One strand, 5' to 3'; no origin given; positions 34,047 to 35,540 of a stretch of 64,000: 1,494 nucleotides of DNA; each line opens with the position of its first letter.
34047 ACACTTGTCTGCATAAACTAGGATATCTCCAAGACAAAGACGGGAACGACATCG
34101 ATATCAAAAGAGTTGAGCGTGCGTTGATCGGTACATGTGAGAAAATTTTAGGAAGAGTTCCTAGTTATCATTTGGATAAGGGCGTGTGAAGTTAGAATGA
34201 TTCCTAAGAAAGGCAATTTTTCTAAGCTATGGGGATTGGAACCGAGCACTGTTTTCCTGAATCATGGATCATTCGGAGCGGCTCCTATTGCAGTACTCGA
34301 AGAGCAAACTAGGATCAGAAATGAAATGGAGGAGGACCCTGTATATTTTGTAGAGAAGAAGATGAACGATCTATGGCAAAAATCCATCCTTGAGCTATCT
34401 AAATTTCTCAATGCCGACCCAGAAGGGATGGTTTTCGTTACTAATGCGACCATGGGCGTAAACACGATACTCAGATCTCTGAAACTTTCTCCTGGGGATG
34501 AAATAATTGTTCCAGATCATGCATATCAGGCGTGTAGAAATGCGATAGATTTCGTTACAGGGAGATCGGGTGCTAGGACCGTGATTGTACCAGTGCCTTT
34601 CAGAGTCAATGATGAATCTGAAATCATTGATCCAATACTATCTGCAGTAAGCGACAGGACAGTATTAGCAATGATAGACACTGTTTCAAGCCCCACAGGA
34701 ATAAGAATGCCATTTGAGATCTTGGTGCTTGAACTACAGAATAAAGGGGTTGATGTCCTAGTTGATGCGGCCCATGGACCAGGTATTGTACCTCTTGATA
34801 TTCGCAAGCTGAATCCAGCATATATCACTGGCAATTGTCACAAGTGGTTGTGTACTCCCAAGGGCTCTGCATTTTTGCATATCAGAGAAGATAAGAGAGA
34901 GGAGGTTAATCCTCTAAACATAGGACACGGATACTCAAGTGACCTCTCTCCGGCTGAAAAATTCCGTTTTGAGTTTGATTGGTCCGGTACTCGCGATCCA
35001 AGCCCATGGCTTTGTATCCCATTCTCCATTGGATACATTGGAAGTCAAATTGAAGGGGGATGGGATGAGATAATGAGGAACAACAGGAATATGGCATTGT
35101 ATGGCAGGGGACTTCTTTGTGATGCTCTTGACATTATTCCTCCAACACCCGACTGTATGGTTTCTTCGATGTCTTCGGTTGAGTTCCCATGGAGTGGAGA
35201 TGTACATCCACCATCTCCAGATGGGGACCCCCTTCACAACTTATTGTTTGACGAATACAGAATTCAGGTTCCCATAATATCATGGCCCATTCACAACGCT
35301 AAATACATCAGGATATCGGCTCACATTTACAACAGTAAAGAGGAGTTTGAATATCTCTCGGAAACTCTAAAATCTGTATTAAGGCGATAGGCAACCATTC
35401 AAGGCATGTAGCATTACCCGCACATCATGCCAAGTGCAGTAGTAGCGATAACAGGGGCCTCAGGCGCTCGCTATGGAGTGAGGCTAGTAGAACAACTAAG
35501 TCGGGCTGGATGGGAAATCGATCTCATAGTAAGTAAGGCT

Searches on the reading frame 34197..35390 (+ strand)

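Call 12: search_protein_families(library=pfam, proteins=[window:34197-35390:+], max_evalue=0.001)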
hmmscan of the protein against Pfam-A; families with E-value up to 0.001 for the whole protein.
window:34197-35390:+ (397 aa): 3 families
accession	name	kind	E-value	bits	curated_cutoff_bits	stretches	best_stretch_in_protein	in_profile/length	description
PF00266.25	Aminotran_5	-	3.7e-23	82.5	21.5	1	59-254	44-237/371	Aminotransferase class-V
PF01041.23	DegT_DnrJ_EryC1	-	1.3e-05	25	19.8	1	79-196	43-151/360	DegT/DnrJ/EryC1/StrS aminotransferase family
PF00155.27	Aminotran_1_2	-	9.2e-05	22.2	19.7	1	67-196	51-191/361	Aminotransferase class I and II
